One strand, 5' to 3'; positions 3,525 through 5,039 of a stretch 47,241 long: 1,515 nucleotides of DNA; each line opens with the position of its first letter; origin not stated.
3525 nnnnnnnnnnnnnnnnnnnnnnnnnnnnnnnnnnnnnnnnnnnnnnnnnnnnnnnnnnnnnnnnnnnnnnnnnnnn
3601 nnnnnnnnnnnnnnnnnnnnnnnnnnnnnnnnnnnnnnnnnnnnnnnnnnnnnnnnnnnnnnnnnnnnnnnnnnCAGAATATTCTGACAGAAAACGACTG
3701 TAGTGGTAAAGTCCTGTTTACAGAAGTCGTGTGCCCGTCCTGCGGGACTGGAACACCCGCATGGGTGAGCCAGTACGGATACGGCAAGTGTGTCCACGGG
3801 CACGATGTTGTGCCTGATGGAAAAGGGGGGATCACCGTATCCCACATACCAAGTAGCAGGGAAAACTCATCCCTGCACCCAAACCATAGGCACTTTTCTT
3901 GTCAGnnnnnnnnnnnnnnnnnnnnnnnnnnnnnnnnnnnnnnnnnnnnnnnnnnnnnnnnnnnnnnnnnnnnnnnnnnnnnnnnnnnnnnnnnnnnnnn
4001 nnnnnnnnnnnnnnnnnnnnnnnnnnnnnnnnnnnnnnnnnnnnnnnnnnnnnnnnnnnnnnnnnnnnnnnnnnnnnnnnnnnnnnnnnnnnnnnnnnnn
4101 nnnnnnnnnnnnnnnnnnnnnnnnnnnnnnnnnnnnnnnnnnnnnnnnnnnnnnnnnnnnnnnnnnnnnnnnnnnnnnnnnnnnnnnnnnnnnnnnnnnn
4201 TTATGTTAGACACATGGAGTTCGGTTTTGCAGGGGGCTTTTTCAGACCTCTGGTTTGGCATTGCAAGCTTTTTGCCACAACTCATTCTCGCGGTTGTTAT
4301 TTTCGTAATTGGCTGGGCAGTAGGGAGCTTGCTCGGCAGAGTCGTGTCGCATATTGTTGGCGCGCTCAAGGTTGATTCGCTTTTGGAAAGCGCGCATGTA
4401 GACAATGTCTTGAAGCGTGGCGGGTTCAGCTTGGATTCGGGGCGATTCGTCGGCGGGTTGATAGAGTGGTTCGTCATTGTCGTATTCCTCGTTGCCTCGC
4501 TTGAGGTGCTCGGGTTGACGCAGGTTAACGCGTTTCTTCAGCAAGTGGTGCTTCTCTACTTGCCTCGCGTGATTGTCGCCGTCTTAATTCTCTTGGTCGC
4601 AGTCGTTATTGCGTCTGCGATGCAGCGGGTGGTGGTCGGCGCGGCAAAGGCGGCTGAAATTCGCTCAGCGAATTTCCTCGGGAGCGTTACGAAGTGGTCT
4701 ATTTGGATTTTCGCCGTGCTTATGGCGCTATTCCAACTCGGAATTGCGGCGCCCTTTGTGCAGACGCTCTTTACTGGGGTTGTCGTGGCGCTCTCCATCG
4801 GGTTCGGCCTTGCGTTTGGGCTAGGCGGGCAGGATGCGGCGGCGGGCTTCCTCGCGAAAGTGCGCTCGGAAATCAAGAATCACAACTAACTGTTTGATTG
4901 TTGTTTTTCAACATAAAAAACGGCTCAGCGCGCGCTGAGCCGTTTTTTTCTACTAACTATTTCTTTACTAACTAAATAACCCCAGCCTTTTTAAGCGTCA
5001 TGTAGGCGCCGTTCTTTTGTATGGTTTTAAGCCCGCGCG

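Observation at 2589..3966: Promoter/terminator-bracketed, highly structured non-coding locus of unknown class, interrupted by an IS481 element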

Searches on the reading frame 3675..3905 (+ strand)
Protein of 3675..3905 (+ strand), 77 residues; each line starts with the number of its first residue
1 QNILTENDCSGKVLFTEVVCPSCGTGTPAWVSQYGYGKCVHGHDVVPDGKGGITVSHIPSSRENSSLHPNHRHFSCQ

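Call 35: search_protein_representatives(protein=window:3678-3905:+)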
Query: 76 residues. Proteins with E-value up to 0.001 (for the whole library): 17; up to 1e-10: 1; up to 1e-30: 0. The best 17 are listed.
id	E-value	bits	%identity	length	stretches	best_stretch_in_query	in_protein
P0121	6.1e-11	58.6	34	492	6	22-54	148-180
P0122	6.2e-09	52.2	32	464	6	17-55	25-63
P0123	7.1e-08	48.8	46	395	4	42-69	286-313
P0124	1.0e-07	48.3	31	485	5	24-55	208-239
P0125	1.0e-06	45.2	31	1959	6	11-60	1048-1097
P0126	1.8e-06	44.3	31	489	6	24-55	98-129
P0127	1.6e-05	41.4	31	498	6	22-55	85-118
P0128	1.8e-05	41.2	39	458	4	23-55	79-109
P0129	3.8e-05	40.1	32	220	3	19-58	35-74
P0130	5.1e-05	39.7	29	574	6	21-57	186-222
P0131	5.5e-05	39.6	31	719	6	18-54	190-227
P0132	6.2e-05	39.5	35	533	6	23-54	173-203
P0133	2.1e-04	37.8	29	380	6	19-55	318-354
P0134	2.9e-04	37.3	34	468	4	24-57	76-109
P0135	3.2e-04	37.2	32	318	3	22-56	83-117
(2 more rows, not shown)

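Call 37: search_protein_families(library=pfam, proteins=[P0121, P0129], max_evalue=10)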
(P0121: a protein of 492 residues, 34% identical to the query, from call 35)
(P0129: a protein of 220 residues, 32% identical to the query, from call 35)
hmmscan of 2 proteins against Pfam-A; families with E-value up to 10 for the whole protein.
P0121 (492 aa): 2 families
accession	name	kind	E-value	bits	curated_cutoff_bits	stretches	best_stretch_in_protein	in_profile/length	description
PF06739.17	SBBP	-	1.2e-17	64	20.5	4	155-188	2-37/38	Beta-propeller repeat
PF17164.10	DUF5122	-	0.026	15.2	27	1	192-210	14-32/36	Domain of unknown function (DUF5122) beta-propeller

P0129 (220 aa): 2 families
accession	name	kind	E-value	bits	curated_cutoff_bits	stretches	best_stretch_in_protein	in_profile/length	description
PF06739.17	SBBP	-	1.2e-10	41.6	20.5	3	101-133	2-36/38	Beta-propeller repeat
PF25293.1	Beta-prop_EMC1_N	-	0.22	11.6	34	0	146-188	132-174/219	EMC1 N-terminal beta-propeller domain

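Call 46: find_related_loci(query=window:3678-3905:+, collection=genome_contigs, flank=3000)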
Query window:3678-3905:+ (76 aa) in genome_contigs; peptide patterns used: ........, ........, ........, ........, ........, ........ (x = any residue, [..] = any of these).
83 stretches matched a pattern, but none encodes a relative of the query by tblastn (E <= 1e-3).

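Call 47: find_related_loci(query=window:3678-3905:+, collection=viral_contigs, flank=3000)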
Query window:3678-3905:+ (76 aa) in viral_contigs; peptide patterns used: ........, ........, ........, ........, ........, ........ (x = any residue, [..] = any of these).
4 stretches matched a pattern, but none encodes a relative of the query by tblastn (E <= 1e-3).

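Call 48: find_related_loci(query=window:3678-3905:+, collection=metagenome_contigs, flank=3000)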
Query window:3678-3905:+ (76 aa) in metagenome_contigs; peptide patterns used: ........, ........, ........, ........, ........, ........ (x = any residue, [..] = any of these).
121 stretches matched a pattern, but none encodes a relative of the query by tblastn (E <= 1e-3).
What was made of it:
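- Tried and rejected: None in the genome, viral or metagenome collections (calls 46-48).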

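Call 53: predict_structure(protein=window:3678-3905:+)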
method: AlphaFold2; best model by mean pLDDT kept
length: 76 residues; sequences in the alignment: 1
mean_pLDDT: 69.5   pTM: 0.53
mean pLDDT of the five models: 69.5, 47.2, 45.5, 40.2, 34.3
residues with pLDDT >= 90: 0; 70-90: 53; 50-70: 8; < 50: 15
segments of 3 or more residues with pLDDT < 50: 58-65, 67-71
pLDDT, mean of each block of 10 residues (from residue 1): 73 81 79 80 80 64 42 51
secondary structure, 60 per line:
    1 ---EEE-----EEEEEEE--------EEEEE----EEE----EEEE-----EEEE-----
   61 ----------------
elements in order: E4-6 E12-18 E27-31 E36-38 E43-46 E52-55

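Call 56: fold_search(model_id=the predicted structure, library=pdb)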
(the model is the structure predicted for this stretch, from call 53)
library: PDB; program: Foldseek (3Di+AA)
matches with E <= 10: 112; with E <= 0.001: 0
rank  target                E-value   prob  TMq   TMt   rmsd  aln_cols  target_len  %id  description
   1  8yt8_G                1.0e+00  0.12  0.29  0.12   8.6        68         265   13  Cryo-EM structure of the dystrophin glycoprotein complex (released 2024-12-11)
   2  9s9i_B                1.7e+00  0.35  0.33  0.14   4.2        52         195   12  S. islandicus CdvA (non-polymerising mutant) (released 2026-01-28)
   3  4xhf_D                1.7e+00  0.07  0.24  0.11  11.1        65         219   12  Crystal structure of Shewanella oneidensis NqrC (released 2015-12-16)
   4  8pra_A                1.9e+00  0.08  0.23  0.14   8.2        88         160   10  The structure of v13Bagel4 (released 2024-07-24)
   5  2gu1                  2.0e+00  0.14  0.27  0.08   6.2        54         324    9  Crystal structure of a zinc containing peptidase from vibrio cholerae (released 2006-07-04)
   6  9c3c_g                2.0e+00  0.06  0.26  0.10  11.1        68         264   13  Cryo-EM structure of native dystrophin-glycoprotein complex (DGC) (released 2024-10-23)
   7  4bxp                  2.4e+00  0.08  0.27  0.16   8.2        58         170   17  Structure of the wild-type TCP10 domain of Danio rerio CPAP (released 2013-09-25)
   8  8qci_B                2.5e+00  0.06  0.22  0.08   9.7        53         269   15  FCGBP D10 Assembly Segment (released 2024-03-06)
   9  1zxu                  2.9e+00  0.25  0.38  0.19   6.8        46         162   13  X-ray structure of protein from arabidopsis thaliana AT5G01750 (released 2005-06-21)
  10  8yt8_D                3.1e+00  0.08  0.31  0.12   8.5        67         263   15  Cryo-EM structure of the dystrophin glycoprotein complex (released 2024-12-11)
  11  1muf                  3.1e+00  0.06  0.30  0.12   9.0       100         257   13  Structure of histone H3 K4-specific methyltransferase SET7/9 (released 2002-11-06)
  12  7q97_A                3.4e+00  0.05  0.20  0.03  11.3        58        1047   17  Structure of the bacterial type VI secretion system effector RhsA. (released 2021-12-22)
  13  6hts_C                3.4e+00  0.02  0.18  0.05   7.7        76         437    3  Cryo-EM structure of the human INO80 complex bound to nucleosome (released 2018-11-07)
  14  3dtd_D                3.7e+00  0.07  0.21  0.12  10.9        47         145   15  Crystal structure of invasion associated protein b from bartonella henselae (released 2008-09-09)
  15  1n6c                  3.7e+00  0.05  0.29  0.11   9.0       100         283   13  Structure of SET7/9 (released 2003-02-04)
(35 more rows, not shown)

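Call 81: search_protein_families(library=ncbifam, proteins=[window:3675-3905:+], max_evalue=0.1)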
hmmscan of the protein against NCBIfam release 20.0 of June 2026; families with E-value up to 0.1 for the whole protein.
seq(77 aa): 0 families

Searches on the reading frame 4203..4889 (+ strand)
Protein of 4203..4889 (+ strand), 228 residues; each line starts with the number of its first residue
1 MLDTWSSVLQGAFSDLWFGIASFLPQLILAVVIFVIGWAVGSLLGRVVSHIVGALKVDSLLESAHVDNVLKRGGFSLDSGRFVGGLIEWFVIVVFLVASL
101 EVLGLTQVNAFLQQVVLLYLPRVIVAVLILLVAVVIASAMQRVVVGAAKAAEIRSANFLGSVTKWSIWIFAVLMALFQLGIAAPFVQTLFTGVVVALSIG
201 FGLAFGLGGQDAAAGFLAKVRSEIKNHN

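Call 12: search_protein_families(library=pfam, proteins=[window:4203-4889:+], max_evalue=0.01)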
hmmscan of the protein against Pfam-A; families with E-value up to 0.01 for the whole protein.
window:4203-4889:+ (228 aa): 1 family
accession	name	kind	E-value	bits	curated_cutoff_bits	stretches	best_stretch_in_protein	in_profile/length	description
PF05552.17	MS_channel_1st_1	-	1.7e-16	60.3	22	2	13-59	3-49/50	Mechanosensitive ion channel, conserved TM helix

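Call 89: find_encoding_contigs(protein=window:4203-4889:+, flank=3000, max_places=10)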
Protein window:4203-4889:+ (228 aa): 23 contigs read that carry it; 9 places shown.
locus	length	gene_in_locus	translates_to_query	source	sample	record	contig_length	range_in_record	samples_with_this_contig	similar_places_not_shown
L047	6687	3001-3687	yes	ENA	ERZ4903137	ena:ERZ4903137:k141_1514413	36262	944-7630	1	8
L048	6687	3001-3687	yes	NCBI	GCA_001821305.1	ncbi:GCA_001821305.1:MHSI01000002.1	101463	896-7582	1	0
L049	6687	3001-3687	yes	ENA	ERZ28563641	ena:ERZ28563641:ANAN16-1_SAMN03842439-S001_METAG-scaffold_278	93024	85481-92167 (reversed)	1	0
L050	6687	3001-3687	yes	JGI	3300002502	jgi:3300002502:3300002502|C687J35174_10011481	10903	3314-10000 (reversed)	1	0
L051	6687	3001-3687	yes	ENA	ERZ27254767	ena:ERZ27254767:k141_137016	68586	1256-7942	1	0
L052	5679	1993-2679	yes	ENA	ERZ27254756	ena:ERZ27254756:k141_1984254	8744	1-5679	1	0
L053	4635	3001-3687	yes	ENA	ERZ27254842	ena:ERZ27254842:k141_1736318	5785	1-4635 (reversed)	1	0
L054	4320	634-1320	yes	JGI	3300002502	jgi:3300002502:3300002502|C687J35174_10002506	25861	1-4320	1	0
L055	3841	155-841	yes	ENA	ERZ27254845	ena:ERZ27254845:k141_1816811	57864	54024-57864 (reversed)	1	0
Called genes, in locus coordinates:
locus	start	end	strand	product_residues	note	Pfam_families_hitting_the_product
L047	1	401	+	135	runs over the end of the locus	PF16320:Ribosomal_L12_N, PF00542:Ribosomal_L12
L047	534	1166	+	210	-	-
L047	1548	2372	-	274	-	PF00665:rve, PF13683:rve_3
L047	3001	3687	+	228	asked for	PF05552:MS_channel_1st_1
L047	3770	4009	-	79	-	PF00830:Ribosomal_L28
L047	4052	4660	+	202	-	PF02163:Peptidase_M50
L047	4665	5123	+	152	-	PF00164:Ribosom_S12_S23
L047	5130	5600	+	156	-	PF00177:Ribosomal_S7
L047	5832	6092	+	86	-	PF15919:HicB_lk_antitox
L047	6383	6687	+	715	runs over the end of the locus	PF00009:GTP_EFTU, PF03144:GTP_EFTU_D2, PF22042:EF-G_D2, PF14492:EFG_III, PF16658:RF3_C, PF03764:EFG_IV, PF00679:EFG_C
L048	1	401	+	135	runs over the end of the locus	PF16320:Ribosomal_L12_N, PF00542:Ribosomal_L12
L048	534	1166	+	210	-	-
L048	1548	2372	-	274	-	PF00665:rve, PF13683:rve_3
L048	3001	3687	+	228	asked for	PF05552:MS_channel_1st_1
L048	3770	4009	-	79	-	PF00830:Ribosomal_L28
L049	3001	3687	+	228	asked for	PF05552:MS_channel_1st_1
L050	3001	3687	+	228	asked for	PF05552:MS_channel_1st_1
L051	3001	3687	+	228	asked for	PF05552:MS_channel_1st_1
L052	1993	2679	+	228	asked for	PF05552:MS_channel_1st_1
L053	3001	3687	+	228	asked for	PF05552:MS_channel_1st_1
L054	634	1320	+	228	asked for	PF05552:MS_channel_1st_1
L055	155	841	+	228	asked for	PF05552:MS_channel_1st_1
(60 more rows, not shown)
